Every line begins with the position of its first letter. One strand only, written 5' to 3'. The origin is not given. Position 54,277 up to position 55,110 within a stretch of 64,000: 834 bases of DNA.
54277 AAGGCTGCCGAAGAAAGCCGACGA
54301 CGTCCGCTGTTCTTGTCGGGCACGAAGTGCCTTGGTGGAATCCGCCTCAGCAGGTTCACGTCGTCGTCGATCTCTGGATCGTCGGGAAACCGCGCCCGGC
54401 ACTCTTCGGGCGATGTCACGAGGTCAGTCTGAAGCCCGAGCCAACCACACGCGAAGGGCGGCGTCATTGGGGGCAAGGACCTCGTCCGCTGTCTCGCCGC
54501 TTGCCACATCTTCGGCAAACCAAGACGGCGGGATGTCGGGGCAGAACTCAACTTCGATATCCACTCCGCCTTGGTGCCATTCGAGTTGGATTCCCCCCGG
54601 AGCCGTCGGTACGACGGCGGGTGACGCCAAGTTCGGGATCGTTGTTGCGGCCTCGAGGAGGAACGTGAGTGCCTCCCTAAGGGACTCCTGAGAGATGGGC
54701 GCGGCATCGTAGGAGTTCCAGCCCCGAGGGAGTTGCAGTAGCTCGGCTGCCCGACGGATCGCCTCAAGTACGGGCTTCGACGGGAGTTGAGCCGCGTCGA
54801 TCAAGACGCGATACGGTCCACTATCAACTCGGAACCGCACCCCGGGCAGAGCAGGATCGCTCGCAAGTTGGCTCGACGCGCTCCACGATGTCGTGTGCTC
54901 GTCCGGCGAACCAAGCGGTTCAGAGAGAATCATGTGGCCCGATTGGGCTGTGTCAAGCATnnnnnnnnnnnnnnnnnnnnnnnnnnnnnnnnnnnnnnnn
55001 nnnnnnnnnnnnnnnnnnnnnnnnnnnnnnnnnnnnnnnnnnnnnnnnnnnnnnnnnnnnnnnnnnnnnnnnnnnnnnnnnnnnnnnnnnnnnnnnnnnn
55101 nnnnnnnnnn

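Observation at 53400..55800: Lower-GC islet with an atypical HicB-partnered small ORF and three uncharacterised proteins: candidate toxin-antitoxin/defence-type insertion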

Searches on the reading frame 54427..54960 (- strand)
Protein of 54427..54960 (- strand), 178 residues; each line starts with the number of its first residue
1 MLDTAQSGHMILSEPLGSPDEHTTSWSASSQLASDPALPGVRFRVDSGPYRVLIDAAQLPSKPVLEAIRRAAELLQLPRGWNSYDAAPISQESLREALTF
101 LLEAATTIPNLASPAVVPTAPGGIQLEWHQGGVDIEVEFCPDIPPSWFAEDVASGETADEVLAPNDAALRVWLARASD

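Call 5: search_protein_families(library=pfam, proteins=[window:54427-54960:-], max_evalue=1)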
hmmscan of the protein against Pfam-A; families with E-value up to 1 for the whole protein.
window:54427-54960:- (178 aa): 0 families

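Call 6: search_protein_families(library=ncbifam, proteins=[window:54427-54960:-], max_evalue=1)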
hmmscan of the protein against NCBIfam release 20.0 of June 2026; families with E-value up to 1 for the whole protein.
window:54427-54960:- (178 aa): 0 families

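Call 7: search_protein_families(library=padloc, proteins=[window:54427-54960:-], max_evalue=1)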
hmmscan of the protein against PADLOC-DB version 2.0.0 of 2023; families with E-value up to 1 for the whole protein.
window:54427-54960:- (178 aa): 4 families
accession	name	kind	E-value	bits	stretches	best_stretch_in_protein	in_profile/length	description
PDLC04576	PDC-M32A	-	2.2e-10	37.8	1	68-151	262-345/375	-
PDLC04575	PDC-M32A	-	1.3e-08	32.4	1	69-140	260-329/375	-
PDLC04574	PDC-M32A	-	1e-06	25.9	1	70-138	262-328/376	-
PDLC04577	PDC-M32A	-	7.8e-05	19.9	1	64-142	266-341/384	-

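Call 9: search_protein_families(library=phrogs, proteins=[window:54427-54960:-], max_evalue=1)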
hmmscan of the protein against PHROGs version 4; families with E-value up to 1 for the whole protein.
window:54427-54960:- (178 aa): 0 families

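Call 21: find_homologous_proteins(query=window:54427-54960:-, max_evalue=0.001)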
Query window:54427-54960:- (178 aa): 6 proteins with E <= 0.001 among 1101 candidates.
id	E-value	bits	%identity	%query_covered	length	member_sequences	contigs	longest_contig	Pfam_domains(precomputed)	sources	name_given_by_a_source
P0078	4.4e-111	387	100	100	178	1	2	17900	-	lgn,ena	-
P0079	5.0e-98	344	91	100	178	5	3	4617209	-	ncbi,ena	-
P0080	3.1e-54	202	73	74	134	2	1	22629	-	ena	-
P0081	2.4e-49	186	80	63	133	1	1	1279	-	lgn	-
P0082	5.6e-28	116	48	68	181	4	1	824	-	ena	-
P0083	1.6e-26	111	45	68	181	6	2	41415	-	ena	-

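Call 29: find_encoding_contigs(protein=P0079, flank=10000, max_places=3)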
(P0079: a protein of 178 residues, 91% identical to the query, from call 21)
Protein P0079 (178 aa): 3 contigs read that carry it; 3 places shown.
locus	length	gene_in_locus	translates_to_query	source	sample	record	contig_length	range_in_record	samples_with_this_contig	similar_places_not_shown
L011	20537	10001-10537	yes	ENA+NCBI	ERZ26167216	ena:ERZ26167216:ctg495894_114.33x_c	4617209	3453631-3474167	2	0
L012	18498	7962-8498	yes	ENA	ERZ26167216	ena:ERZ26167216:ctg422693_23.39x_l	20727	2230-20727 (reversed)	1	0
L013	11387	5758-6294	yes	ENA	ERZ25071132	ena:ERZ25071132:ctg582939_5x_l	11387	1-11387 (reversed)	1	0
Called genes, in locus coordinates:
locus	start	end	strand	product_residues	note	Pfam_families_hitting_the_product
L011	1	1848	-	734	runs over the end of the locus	PF01011:PQQ, PF13360:PQQ_2 (faint)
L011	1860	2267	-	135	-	PF19649:DUF6152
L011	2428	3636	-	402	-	PF08450:SGL (faint), PF06739:SBBP (faint), PF01436:NHL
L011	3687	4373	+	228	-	-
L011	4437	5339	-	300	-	PF03328:HpcH_HpaI, PF15617:C-C_Bond_Lyase (weak)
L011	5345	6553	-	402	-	PF02515:CoA_transf_3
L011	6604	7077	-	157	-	PF19315:MC_hydratase, PF01575:MaoC_dehydratas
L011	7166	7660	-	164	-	PF19315:MC_hydratase, PF01575:MaoC_dehydratas, PF13452:FAS1_DH_region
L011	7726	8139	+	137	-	-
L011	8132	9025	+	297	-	PF00561:Abhydrolase_1, PF12146:Hydrolase_4 (faint), PF12697:Abhydrolase_6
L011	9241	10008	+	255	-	-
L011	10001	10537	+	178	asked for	-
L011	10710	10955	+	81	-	-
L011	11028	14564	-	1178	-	PF04313:HSDR_N, PF00270:DEAD (weak), PF04851:ResIII, PF18766:SWI2_SNF2, PF22679:T1R_D3-like, PF04326:SLFN_AlbA_2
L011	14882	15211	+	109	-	PF05534:HicB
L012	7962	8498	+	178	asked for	-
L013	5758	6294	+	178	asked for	-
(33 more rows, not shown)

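Call 31: search_protein_representatives(alignment_id=A1)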
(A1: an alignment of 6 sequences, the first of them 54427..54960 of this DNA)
Query: 6 sequences, 169 profile positions. Proteins with E-value up to 0.001 (for the whole library): 6436; up to 1e-10: 1709; up to 1e-30: 10. The best 150 are listed.
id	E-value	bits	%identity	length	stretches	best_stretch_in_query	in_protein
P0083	1.5e-78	278.6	-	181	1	2-169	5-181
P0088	1.1e-48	181.4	-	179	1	15-169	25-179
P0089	2.3e-41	157.6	-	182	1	46-168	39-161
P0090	8.8e-41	155.7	-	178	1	35-168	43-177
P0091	5.4e-40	153.2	-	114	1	62-155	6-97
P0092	2.2e-38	147.9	-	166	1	30-169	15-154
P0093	4.9e-37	143.5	-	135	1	54-169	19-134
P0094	8.3e-35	136.3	-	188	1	47-168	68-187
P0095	8.6e-35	136.2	-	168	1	49-168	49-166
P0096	4.0e-34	134.1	-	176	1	34-168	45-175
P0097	1.8e-27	112.4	-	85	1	104-169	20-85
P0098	4.7e-27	111.0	-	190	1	17-167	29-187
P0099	1.4e-26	109.5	-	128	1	51-168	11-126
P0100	1.7e-26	109.3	-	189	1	26-168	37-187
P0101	1.8e-26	109.2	-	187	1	15-168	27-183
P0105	1.5e-24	102.9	-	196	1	31-168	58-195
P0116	3.5e-23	98.5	-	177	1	59-166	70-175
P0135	9.5e-22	93.8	-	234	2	27-166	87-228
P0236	7.0e-19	84.5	-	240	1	57-166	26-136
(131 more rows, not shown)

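Call 36: search_solved_structures(query=A3, max_evalue=10, show_alignments=2)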
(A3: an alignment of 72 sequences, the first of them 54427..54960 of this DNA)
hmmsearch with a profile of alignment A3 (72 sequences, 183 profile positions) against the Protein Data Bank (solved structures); distinct sequences matched with E-value up to 10: 1.
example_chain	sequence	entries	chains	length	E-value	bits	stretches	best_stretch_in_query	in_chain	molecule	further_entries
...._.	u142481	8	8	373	0.088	16.1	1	61-92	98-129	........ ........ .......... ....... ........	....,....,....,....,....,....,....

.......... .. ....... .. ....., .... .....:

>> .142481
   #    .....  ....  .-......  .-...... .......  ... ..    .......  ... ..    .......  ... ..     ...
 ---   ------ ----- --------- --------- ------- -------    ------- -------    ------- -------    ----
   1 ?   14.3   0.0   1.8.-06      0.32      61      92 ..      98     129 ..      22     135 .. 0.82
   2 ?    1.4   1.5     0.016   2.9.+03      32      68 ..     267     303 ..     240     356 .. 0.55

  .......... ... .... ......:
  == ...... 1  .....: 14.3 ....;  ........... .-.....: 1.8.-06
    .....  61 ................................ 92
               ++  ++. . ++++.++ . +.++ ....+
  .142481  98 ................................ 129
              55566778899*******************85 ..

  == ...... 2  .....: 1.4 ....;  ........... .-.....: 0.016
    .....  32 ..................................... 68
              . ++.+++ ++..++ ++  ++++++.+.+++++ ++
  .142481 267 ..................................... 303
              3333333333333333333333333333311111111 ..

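Call 44: predict_structure(alignment_id=A3)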
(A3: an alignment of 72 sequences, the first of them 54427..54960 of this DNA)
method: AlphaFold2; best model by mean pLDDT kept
length: 178 residues; sequences in the alignment: 72
mean_pLDDT: 86.7   pTM: 0.80
mean pLDDT of the five models: 86.7, 86.6, 86.2, 86.2, 86.2
residues with pLDDT >= 90: 126; 70-90: 15; 50-70: 24; < 50: 13
segments of 3 or more residues with pLDDT < 50: 1-5, 29-34
pLDDT, mean of each block of 10 residues (from residue 1): 50 60 51 59 88 91 96 96 97 97 95 98 98 98 98 98 96 97
secondary structure, 60 per line:
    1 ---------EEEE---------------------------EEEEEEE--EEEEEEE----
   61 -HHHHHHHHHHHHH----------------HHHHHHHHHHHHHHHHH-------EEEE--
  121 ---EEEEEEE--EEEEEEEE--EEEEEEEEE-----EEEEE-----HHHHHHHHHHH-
elements in order: E10-13 E41-47 E50-56 H62-74 H91-107 E115-118 E124-130 E133-140 E143-151 E157-161 H167-177

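Call 51: fold_search(model_id=the predicted structure, library=pdb)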
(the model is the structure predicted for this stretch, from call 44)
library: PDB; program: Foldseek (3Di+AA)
matches with E <= 10: 536; with E <= 0.001: 0
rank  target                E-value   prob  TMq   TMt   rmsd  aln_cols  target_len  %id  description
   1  9j25_C                6.0e-02  0.57  0.24  0.11  11.1       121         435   16  Structural basis of the bifunctionality of M. salinexigens ZYF650T glucosylglycerol phosphorylase in glucosylglycerol  (released 2025-09-03)
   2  5c8b                  3.6e-01  0.41  0.23  0.10   7.2        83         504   16  Structural insights into the redesign of a sucrose phosphorylase by induced loop repositioning (released 2016-01-20)
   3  7qqj_A                4.5e-01  0.15  0.17  0.08  11.6        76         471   10  Sucrose phosphorylase from Jeotgalibaca ciconiae (released 2023-01-18)
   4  3lxq_B                6.1e-01  0.10  0.20  0.11  11.8       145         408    8  The Crystal Structure of a Protein in the Alkaline Phosphatase Superfamily from Vibrio parahaemolyticus to 1.95A (released 2010-03-09)
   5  6bpd_A                6.8e-01  0.06  0.16  0.16  16.9       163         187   10  Plasmodium vivax invasion blocking monoclonal antibody 10B12 (released 2018-06-20)
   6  5ihz_L                7.2e-01  0.01  0.10  0.09  21.1       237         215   12  Crystal structure of anti-gliadin 1002-1E01 Fab fragment (released 2017-03-15)
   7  7qqj_B                8.6e-01  0.12  0.17  0.08  11.6        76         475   10  Sucrose phosphorylase from Jeotgalibaca ciconiae (released 2023-01-18)
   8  7qla_A                8.6e-01  0.09  0.23  0.11  14.7       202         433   11  Structure of the Rab GEF complex Mon1-Ccz1 (released 2022-02-09)
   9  7pa8_FFF              8.6e-01  0.02  0.13  0.12  18.4       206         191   10  JC polyomavirus VP1 in complex with Fab 27C2 (released 2023-02-08)
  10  3lxq_A                9.1e-01  0.15  0.20  0.10   8.1        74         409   15  The Crystal Structure of a Protein in the Alkaline Phosphatase Superfamily from Vibrio parahaemolyticus to 1.95A (released 2010-03-09)
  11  8tio_H                9.1e-01  0.05  0.15  0.13  17.4       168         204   10  Human ACKR3 with C tail extended by 12 glycines phosphorylated by GRK5 in complex with Arrestin2 reconstructed without (released 2025-01-22)
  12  2z1k_A                9.7e-01  0.08  0.17  0.09  12.5        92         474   21  Crystal Structure of Ttha1563 from Thermus thermophilus HB8 (released 2008-05-13)
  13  6q3g_O2               9.7e-01  0.03  0.15  0.07  19.4       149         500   16  Structure of native bacteriophage P68 (released 2019-11-06)
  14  6iab                  9.7e-01  0.03  0.15  0.07  19.4       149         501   16  Tail fiber of Staphylococcus aureus phage P68 (released 2019-11-06)
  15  6de7_H                1.0e+00  0.10  0.13  0.11  10.0        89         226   15  Crystal Structure at 4.3 A Resolution of Glycosylated HIV-1 Clade A BG505 SOSIP.664 Prefusion Env Trimer with Interdom (released 2018-06-06)
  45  6ao0_H                1.9e+00  0.02  0.15  0.13  20.2       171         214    9  CAT192 Fab Insertion Mutant H2/L2 (released 2018-01-31)
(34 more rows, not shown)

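Call 56: search_dna_similar(query=window:54427-54960:-, collection=plasmids, mode=protein, max_evalue=0.01, max_rows=25)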
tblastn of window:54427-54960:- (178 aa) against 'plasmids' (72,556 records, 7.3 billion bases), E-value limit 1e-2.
Records with a match: 1; places in all: 1; records where one place covers at least 80% of the query: 0.
Best place of each record, by identity: <60% 1.
By first word of the organism name: Acetobacter 1.
By predicted mobility (MOB-suite, as given by PLSDB): non-mobilizable 1.
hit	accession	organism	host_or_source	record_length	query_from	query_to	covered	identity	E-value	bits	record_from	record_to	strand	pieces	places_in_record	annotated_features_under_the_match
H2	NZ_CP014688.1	Acetobacter persici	water kefir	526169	69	142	42%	34.6%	3e-6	54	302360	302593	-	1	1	hypothetical protein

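Call 58: get_annotated_region(hit=H2, flank=5000)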
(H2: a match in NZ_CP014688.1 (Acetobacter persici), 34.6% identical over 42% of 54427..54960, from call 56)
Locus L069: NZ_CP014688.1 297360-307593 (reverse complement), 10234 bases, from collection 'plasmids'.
description: Acetobacter persici strain TMW2.1084 plasmid pAC1084_1, complete sequence
organism: Acetobacter persici (NCBI taxid 1076596)
taxonomy: Bacteria; Pseudomonadota; Alphaproteobacteria; Rhodospirillales; Acetobacteraceae; Acetobacter; Acetobacter persici
host: -; source: water kefir; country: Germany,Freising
typing (MOB-suite, as given by PLSDB): non-mobilizable
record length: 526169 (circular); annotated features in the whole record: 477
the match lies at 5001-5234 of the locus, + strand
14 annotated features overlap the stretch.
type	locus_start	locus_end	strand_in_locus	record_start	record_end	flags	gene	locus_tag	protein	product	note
CDS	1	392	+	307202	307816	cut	-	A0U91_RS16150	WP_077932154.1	hypothetical protein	-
CDS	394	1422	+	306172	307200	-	-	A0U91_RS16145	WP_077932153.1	hypothetical protein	-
CDS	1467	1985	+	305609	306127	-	-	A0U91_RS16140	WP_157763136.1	ClpXP protease specificity-enhancing factor SspB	-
CDS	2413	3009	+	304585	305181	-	-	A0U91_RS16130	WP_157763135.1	hypothetical protein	-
CDS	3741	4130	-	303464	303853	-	-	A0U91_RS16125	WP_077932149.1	hypothetical protein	-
CDS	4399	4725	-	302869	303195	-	-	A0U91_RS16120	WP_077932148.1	hypothetical protein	-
CDS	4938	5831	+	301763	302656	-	-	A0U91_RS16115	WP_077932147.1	hypothetical protein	-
CDS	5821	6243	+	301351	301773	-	-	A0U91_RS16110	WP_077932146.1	ClpXP protease specificity-enhancing factor SspB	-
CDS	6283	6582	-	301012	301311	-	-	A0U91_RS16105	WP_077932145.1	hypothetical protein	-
CDS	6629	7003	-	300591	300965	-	-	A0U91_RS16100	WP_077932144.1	hypothetical protein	-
CDS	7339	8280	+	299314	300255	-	-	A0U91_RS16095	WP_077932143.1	hypothetical protein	-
CDS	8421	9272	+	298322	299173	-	-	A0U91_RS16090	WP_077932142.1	hypothetical protein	-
CDS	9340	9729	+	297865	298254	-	-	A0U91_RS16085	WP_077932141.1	hypothetical protein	-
CDS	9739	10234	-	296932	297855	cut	-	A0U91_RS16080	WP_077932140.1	metallophosphoesterase family protein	-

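Call 65: search_protein_families(library=pfam, alignment_id=A3, max_evalue=0.1)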
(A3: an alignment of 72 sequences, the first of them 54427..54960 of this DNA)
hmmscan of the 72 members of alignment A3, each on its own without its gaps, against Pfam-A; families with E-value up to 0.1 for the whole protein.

A. member 1, window:54427-54960:- (178 aa): 0 families

B. families by the number of members that match (of 72 scanned): 7 families
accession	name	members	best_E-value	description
PF03621.18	MbtH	1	3.1e-07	MbtH-like protein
PF08708.16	PriCT_1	1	0.018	Primase C terminal 1 (PriCT-1)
PF18859.6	acVLRF1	1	0.019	Actinobacteria/chloroflexi VLRF1 release factor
PF19953.4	EACC1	1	0.028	Effector Associated Constant Component 1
PF23619.1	Ig_VWA7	1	0.089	VWA7 Ig-like domain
PF19634.4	DUF6137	1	0.091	Family of unknown function (DUF6137)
PF17390.7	Bac_rhamnosid_C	1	0.093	Bacterial alpha-L-rhamnosidase C-terminal domain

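Call 67: find_encoding_contigs(protein=P0105, flank=4000, max_places=2)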
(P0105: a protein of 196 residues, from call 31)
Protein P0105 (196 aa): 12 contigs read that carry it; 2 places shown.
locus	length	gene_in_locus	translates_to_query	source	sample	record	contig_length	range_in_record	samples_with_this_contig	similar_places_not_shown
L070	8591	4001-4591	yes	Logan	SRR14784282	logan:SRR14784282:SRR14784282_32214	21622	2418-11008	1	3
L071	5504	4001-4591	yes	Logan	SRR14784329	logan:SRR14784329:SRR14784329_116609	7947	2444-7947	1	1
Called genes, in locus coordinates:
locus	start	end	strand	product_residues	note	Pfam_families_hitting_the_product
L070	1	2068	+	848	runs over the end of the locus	PF05343:Peptidase_M42, PF01546:Peptidase_M20 (weak), PF04389:Peptidase_M28 (weak)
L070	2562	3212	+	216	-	PF01712:dNK, PF02223:Thymidylate_kin (faint), PF13238:AAA_18 (weak)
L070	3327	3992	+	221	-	-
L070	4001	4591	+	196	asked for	-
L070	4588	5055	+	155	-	-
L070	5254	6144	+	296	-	-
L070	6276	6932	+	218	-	PF00578:AhpC-TSA, PF08534:Redoxin, PF10417:1-cysPrx_C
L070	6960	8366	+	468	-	PF00753:Lactamase_B, PF00581:Rhodanese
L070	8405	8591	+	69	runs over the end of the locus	-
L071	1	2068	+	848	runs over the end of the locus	PF05343:Peptidase_M42, PF01546:Peptidase_M20 (weak), PF04389:Peptidase_M28 (weak)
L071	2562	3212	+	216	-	PF01712:dNK, PF02223:Thymidylate_kin (faint), PF13238:AAA_18 (weak)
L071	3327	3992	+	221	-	-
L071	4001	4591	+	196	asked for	-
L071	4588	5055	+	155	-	-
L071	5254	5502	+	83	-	?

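Call 75: search_protein_families(library=padloc, proteins=[L070:3327-3989:+, L070:4001-4588:+, L070:4588-5052:+, L069:4938-5828:+], max_evalue=0.1)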
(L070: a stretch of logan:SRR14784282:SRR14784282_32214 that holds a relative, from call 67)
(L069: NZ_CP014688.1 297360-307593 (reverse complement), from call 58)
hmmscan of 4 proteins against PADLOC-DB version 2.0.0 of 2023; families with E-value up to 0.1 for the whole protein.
L070:3327-3989:+ (221 aa): 0 families

L070:4001-4588:+ (196 aa): 3 families
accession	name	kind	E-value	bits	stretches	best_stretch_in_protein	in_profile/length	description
PDLC04574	PDC-M32A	-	1.1e-11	42.2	1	90-190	261-361/376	-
PDLC04575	PDC-M32A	-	3.9e-11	40.7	1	90-163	260-333/375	-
PDLC04576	PDC-M32A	-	3.6e-10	37.2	1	90-166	263-339/375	-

L070:4588-5052:+ (155 aa): 1 family
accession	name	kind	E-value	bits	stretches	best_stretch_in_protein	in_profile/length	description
PDLC04579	PDC-M32B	-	0.0045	15.5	1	27-137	3-105/123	-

L069:4938-5828:+ (297 aa): 4 families
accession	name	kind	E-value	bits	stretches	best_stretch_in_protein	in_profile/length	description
PDLC04576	PDC-M32A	-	1.7e-07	28.3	1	24-99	261-334/375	-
PDLC04575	PDC-M32A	-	2.4e-07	28.2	1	23-101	257-333/375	-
PDLC04574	PDC-M32A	-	0.0013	15.7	0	28-96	263-329/376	-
PDLC04577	PDC-M32A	-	0.024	11.7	1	23-106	268-347/384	-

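Call 76: search_protein_families(library=ncbifam, proteins=[L070:3327-3989:+, L069:4938-5828:+, L069:5821-6240:+], max_evalue=0.1)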
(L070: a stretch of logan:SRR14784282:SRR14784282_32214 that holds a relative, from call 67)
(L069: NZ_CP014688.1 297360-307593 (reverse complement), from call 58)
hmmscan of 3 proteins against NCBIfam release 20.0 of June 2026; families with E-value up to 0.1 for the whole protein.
L070:3327-3989:+ (221 aa): 0 families

L069:4938-5828:+ (297 aa): 0 families

L069:5821-6240:+ (140 aa): 0 families

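Call 86: search_protein_families(library=pfam, proteins=[L070:3327-3989:+], max_evalue=10)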
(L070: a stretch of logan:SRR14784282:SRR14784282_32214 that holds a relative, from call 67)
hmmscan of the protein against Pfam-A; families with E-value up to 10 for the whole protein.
L070:3327-3989:+ (221 aa): 0 families

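Call 119: find_encoding_contigs(protein=P0236, flank=3500, max_places=2)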
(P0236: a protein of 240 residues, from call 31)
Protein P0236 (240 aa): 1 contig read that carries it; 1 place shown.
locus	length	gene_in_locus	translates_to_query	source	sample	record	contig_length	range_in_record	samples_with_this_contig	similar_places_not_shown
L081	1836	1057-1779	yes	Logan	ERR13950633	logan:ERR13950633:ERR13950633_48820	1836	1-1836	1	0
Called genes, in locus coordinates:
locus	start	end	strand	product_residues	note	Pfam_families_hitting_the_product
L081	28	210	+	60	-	-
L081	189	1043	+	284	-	PF00684:DnaJ_CXXCXGXG (faint)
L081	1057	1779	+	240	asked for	PF26761:Acb5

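Call 120: find_encoding_contigs(protein=P0135, flank=3500, max_places=2)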
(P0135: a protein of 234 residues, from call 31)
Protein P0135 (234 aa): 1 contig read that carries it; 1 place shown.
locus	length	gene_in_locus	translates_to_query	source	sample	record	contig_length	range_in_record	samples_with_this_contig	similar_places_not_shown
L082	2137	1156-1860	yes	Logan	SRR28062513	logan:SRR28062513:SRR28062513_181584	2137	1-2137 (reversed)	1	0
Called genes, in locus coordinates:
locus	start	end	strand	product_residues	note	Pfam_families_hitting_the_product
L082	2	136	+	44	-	?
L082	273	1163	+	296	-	-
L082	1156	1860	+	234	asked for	-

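Call 121: find_encoding_contigs(protein=P0116, flank=3500, max_places=2)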
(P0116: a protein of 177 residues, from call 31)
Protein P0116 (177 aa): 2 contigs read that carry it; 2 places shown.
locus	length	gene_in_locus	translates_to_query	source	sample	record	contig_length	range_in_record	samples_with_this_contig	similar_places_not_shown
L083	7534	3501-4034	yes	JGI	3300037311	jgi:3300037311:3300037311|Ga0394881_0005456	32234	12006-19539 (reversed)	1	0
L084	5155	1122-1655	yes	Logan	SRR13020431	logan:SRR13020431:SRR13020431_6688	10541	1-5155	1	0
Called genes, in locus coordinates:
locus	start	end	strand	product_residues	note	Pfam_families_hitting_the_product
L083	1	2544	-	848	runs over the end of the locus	PF00521:DNA_topoisoIV, PF03989:DNA_gyraseA_C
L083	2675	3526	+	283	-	-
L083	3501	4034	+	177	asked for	-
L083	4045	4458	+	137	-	-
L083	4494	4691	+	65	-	PF09527:ATPase_gene1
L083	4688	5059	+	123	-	-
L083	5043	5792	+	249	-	PF00119:ATP-synt_A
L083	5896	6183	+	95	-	PF00137:ATP-synt_C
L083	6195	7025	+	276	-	PF00701:DHDPS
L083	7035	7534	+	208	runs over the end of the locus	PF04337:DUF480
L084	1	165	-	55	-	?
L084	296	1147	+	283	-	-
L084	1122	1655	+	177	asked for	-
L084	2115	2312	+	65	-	PF09527:ATPase_gene1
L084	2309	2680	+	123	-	-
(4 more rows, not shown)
